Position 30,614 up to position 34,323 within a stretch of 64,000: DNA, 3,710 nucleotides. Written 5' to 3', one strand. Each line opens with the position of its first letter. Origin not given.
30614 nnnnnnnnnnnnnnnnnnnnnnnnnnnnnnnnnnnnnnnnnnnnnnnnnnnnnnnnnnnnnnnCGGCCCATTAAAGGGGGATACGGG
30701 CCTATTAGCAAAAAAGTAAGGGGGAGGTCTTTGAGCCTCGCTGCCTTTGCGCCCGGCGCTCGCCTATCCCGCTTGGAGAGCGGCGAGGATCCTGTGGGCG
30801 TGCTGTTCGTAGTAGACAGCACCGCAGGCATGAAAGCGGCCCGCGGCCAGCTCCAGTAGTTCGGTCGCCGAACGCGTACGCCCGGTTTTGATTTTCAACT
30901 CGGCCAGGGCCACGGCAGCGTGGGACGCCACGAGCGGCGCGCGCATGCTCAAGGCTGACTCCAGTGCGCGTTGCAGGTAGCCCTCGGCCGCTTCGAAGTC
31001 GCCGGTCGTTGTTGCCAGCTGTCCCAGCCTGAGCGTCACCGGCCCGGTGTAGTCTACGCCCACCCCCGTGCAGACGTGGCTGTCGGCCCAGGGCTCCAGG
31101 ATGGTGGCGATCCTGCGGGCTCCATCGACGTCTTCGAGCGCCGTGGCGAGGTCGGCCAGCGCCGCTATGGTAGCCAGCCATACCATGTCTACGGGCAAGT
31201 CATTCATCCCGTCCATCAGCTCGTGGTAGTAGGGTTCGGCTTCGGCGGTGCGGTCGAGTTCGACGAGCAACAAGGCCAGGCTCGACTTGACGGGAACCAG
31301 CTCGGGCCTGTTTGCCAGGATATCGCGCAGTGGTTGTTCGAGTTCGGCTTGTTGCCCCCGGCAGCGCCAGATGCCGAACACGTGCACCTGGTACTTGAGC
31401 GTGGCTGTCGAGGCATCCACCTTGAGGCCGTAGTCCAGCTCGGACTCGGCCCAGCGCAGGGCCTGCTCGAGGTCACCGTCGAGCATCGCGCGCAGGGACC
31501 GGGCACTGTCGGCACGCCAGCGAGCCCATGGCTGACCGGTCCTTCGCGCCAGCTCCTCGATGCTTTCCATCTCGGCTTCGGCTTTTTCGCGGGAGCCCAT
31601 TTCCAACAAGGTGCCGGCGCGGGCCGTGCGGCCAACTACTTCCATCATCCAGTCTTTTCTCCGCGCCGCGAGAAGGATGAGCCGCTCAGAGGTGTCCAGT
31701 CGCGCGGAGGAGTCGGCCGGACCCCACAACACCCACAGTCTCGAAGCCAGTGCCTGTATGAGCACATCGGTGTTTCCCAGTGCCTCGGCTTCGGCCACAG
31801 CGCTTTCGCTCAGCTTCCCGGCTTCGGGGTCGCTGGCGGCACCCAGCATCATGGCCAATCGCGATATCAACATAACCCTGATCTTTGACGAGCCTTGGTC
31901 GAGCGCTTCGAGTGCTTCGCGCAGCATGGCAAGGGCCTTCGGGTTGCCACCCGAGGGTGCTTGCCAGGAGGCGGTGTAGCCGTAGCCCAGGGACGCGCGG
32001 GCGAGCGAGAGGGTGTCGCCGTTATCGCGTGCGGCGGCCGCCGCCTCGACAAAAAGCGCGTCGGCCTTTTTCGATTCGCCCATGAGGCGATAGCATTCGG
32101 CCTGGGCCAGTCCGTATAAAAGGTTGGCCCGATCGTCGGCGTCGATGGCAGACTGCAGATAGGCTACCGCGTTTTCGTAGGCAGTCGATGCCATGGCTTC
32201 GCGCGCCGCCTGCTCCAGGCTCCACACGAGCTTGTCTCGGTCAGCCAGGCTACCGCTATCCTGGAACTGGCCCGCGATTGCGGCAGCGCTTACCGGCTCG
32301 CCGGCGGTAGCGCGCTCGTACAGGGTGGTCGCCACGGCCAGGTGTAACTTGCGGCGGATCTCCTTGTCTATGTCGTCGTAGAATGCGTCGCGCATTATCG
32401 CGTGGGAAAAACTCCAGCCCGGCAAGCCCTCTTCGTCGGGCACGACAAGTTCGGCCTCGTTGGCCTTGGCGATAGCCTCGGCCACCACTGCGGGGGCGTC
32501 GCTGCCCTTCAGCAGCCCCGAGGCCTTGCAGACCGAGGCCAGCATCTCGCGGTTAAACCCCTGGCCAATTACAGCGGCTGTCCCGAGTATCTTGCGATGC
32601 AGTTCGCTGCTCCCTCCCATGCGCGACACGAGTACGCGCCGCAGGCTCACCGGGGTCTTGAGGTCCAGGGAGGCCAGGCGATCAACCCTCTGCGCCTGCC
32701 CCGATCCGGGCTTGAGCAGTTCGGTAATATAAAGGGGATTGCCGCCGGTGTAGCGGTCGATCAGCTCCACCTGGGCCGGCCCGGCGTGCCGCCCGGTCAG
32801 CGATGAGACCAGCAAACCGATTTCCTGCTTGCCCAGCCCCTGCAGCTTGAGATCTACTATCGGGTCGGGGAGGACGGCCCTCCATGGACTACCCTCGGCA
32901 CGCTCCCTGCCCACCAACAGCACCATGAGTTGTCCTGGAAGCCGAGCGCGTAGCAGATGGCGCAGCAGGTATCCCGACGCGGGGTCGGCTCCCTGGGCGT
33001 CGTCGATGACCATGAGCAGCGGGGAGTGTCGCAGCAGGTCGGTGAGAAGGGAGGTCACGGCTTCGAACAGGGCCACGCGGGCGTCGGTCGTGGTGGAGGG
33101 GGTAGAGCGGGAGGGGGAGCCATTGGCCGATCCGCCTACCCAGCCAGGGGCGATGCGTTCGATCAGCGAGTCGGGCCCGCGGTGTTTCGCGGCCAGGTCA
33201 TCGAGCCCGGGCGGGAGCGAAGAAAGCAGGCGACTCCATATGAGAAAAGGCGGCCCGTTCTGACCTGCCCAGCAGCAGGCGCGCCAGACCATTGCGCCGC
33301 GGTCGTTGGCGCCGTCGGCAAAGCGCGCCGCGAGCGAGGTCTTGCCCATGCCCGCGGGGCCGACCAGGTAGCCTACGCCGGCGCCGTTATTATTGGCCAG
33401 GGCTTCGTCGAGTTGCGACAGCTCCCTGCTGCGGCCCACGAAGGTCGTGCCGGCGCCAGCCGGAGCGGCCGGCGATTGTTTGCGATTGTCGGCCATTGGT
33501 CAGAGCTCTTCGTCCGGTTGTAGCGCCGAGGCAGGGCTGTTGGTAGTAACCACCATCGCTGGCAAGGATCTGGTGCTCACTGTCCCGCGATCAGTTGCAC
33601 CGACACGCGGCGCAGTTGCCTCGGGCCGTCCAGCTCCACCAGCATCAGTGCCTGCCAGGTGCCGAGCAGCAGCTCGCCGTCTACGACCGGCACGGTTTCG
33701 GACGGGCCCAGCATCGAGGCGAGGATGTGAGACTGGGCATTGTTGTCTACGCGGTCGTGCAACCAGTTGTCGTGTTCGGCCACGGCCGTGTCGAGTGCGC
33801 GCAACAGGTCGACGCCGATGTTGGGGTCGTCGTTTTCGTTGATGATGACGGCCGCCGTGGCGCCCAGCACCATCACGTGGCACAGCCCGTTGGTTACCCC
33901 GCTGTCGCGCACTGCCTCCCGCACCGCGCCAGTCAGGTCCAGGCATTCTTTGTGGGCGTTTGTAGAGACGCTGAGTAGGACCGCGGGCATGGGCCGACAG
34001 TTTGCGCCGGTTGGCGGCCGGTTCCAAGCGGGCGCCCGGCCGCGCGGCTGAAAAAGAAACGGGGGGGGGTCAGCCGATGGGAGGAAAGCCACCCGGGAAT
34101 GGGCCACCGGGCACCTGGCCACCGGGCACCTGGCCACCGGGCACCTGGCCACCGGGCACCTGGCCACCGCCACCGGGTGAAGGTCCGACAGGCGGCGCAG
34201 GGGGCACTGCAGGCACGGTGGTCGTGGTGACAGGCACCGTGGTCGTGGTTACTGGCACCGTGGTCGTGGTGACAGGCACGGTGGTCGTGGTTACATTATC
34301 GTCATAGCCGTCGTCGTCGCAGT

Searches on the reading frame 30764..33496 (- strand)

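Call 38: search_protein_families(library=pfam, proteins=[window:30764-33496:-], max_evalue=0.001)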
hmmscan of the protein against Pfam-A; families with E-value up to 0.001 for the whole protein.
window:30764-33496:- (910 aa): 8 families
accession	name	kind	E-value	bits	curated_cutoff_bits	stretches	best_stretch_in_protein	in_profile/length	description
PF13191.12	AAA_16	-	2.6e-20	74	32.6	1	18-192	1-166/167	AAA ATPase domain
PF13401.12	AAA_22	-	8.7e-08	33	27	1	38-200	4-126/130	AAA domain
PF13424.12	TPR_12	-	8.4e-06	26.3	30.1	0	822-884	6-71/77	Tetratricopeptide repeat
PF13176.12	TPR_7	-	0.00025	21.3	27.9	0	823-849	4-30/36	Tetratricopeptide repeat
PF13181.12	TPR_8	-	0.00038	20.8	25.7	0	823-847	6-30/34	Tetratricopeptide repeat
PF05729.18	NACHT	-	0.00057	20.2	26.7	0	44-65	5-26/167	NACHT domain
PF14559.12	TPR_19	-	0.00078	20.2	25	0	832-887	5-54/68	Tetratricopeptide repeat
PF01637.24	ATPase_2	-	0.00087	19.6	33.2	0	19-65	1-46/225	ATPase domain predominantly from Archaea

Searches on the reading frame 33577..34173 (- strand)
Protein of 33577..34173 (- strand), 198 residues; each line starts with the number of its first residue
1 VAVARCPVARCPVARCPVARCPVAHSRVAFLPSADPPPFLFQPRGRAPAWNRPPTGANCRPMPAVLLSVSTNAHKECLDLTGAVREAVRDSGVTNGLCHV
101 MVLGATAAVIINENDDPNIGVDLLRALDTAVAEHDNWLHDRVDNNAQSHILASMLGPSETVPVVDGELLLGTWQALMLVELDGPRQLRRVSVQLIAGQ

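Call 66: search_protein_families(library=pfam, proteins=[window:33577-34173:-], max_evalue=0.00001)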
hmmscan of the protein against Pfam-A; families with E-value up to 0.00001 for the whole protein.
window:33577-34173:- (198 aa): 1 family
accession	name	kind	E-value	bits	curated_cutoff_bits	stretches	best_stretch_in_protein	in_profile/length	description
PF01894.22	UPF0047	-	2.7e-35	121.5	27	1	79-193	1-116/117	Uncharacterised protein family UPF0047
